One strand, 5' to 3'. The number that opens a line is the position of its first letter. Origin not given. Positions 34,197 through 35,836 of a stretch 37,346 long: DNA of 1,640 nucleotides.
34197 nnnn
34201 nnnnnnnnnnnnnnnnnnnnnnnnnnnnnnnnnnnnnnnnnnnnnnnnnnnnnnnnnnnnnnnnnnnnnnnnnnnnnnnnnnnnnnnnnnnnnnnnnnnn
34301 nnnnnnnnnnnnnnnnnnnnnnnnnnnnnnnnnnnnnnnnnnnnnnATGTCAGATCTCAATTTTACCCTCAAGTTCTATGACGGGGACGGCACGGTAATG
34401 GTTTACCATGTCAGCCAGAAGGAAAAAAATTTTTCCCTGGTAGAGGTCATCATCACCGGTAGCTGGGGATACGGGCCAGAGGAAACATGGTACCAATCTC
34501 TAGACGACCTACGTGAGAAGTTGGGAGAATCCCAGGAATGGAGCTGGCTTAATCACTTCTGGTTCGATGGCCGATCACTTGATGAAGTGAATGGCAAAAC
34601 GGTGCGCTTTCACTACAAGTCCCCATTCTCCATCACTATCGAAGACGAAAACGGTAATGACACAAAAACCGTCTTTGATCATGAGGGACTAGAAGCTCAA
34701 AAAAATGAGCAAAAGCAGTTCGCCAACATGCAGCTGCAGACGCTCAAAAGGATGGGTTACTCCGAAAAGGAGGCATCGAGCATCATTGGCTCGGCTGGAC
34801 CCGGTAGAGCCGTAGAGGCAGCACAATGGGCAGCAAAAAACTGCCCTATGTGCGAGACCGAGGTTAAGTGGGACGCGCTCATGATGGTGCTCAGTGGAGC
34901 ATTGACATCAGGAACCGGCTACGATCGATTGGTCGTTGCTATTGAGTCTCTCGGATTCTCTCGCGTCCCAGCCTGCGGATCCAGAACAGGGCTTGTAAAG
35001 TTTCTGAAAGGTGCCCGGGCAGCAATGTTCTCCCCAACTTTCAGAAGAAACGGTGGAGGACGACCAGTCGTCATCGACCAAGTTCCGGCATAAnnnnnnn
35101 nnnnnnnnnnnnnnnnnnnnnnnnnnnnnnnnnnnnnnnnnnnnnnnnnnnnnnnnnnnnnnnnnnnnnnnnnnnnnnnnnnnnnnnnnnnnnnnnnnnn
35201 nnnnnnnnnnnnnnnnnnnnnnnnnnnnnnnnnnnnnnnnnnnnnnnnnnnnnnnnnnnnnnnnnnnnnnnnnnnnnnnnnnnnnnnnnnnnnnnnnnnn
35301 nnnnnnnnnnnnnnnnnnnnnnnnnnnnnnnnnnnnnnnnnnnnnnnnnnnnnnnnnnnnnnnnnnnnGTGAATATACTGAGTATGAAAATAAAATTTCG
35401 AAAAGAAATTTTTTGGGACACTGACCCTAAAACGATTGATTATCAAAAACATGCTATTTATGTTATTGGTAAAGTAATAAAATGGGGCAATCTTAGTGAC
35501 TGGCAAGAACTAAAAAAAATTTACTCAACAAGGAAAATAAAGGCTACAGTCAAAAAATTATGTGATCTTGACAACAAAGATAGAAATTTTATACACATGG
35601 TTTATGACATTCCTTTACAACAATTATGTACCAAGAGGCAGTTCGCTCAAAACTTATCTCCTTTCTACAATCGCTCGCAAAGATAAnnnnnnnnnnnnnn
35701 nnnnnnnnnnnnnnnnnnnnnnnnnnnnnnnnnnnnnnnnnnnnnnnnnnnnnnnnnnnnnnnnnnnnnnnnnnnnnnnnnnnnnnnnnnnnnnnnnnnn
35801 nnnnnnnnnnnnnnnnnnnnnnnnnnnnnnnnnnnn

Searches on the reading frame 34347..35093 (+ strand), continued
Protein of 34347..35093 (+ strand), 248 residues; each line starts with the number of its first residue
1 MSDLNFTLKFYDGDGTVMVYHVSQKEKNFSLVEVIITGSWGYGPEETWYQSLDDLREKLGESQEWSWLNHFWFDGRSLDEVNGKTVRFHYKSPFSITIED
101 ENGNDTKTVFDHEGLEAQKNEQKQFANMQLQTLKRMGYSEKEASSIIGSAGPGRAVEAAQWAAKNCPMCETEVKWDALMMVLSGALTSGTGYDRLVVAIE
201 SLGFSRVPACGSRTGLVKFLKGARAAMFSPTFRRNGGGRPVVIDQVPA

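Call 72: find_encoding_contigs(protein=P0128, flank=8000, max_places=2)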
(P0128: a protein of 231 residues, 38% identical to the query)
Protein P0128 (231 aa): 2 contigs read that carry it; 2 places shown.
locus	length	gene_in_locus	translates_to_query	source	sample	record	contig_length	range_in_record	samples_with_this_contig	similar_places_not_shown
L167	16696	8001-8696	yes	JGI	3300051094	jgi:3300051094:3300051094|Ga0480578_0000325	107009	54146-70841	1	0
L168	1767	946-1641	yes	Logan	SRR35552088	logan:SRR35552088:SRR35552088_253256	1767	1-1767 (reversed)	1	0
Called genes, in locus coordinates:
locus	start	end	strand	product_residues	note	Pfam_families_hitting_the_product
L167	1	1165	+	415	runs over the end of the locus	PF00579:tRNA-synt_1b, PF22421:SYY_C-terminal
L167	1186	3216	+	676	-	PF04851:ResIII, PF17757:UvrB_inter, PF27431:UvrB_3rd, PF00271:Helicase_C, PF12344:UvrB, PF02151:UVR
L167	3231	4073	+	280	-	-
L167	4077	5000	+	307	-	PF01565:FAD_binding_4, PF02873:MurB_C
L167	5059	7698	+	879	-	PF00005:ABC_tran (faint), PF02463:SMC_N (faint), PF03193:RsgA_GTPase (faint), PF13191:AAA_16 (faint), PF13304:AAA_21 (faint), PF13555:AAA_29 (faint), PF20720:nSTAND3 (faint), PF17760:UvrA_inter, +1 more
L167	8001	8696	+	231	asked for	-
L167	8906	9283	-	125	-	PF01850:PIN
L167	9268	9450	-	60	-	-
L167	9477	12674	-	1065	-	PF25596:CPSase_L_D1, PF02786:CPSase_L_D2, PF02222:ATP-grasp, PF07478:Dala_Dala_lig_C, PF02787:CPSase_L_D3, PF25596:CPSase_L_D1, PF02786:CPSase_L_D2, PF02222:ATP-grasp, +4 more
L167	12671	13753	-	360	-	PF00988:CPSase_sm_chain, PF00117:GATase, PF07722:Peptidase_C26 (faint)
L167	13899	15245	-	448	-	PF00675:Peptidase_M16, PF05193:Peptidase_M16_C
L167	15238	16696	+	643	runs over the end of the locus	PF01411:tRNA-synt_2c, PF07973:tRNA_SAD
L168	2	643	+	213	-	?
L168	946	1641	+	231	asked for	-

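Call 73: find_encoding_contigs(protein=P0126, flank=8000, max_places=2)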
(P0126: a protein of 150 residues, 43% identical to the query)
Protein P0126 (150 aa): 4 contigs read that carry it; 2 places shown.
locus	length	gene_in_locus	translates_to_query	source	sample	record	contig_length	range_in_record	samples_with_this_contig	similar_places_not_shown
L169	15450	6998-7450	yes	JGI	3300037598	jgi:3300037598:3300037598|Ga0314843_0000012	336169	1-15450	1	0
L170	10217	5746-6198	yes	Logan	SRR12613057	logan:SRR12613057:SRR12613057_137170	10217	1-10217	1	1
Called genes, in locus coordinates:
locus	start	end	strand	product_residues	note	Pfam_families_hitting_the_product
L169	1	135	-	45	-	?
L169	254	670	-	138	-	PF03372:Exo_endo_phos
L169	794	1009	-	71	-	-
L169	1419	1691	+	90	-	-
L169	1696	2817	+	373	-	PF13506:Glyco_transf_21, PF10111:Glyco_tranf_2_2, PF13641:Glyco_tranf_2_3, PF00535:Glycos_transf_2, PF13632:Glyco_trans_2_3 (weak)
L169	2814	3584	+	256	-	PF00483:NTP_transferase, PF12804:NTP_transf_3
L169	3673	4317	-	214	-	-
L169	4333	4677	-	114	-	-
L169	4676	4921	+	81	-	-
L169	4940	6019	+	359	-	PF04055:Radical_SAM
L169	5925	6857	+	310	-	PF01875:Memo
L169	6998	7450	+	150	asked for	-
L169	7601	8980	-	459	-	-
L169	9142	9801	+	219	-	PF01135:PCMT, PF01209:Ubie_methyltran (weak), PF13847:Methyltransf_31 (weak), PF13649:Methyltransf_25 (weak)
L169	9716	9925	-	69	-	-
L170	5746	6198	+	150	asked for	-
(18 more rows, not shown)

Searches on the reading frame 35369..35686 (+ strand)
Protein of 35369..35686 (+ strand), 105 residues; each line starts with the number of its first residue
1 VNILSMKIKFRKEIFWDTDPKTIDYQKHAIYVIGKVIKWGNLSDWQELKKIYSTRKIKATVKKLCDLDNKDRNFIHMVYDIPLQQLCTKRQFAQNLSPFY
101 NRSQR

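Call 3: search_protein_families(library=pfam, proteins=[window:35369-35686:+], max_evalue=0.1)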
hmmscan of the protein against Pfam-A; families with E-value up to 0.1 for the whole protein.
window:35369-35686:+ (105 aa): 1 family
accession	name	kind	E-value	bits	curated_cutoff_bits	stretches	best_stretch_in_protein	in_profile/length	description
PF21956.1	DUF6922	-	3.3e-18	65.3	27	1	10-60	1-51/52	Family of unknown function (DUF6922)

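Call 4: search_protein_families(library=padloc, proteins=[window:35369-35686:+], max_evalue=0.1)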
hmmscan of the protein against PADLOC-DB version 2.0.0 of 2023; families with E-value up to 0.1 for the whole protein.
window:35369-35686:+ (105 aa): 0 families

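Call 5: search_protein_families(library=ncbifam, proteins=[window:35369-35686:+], max_evalue=0.1)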
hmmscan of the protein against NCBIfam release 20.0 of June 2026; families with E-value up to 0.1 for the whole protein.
window:35369-35686:+ (105 aa): 1 family
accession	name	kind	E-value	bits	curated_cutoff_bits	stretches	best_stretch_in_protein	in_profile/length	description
TIGR02846.1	spore_sigmaK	equivalog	0.063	12.8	298.65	1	9-97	122-205/227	RNA polymerase sporulation sigma factor SigK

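Call 100: search_solved_structures(query=window:35384-35686:+, max_evalue=10)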
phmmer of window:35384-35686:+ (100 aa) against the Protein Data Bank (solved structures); distinct sequences matched with E-value up to 10: 0.

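Call 102: search_protein_families(library=phrogs, proteins=[window:35384-35686:+], max_evalue=0.01)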
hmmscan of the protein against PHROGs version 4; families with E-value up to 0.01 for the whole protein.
window:35384-35686:+ (100 aa): 0 families
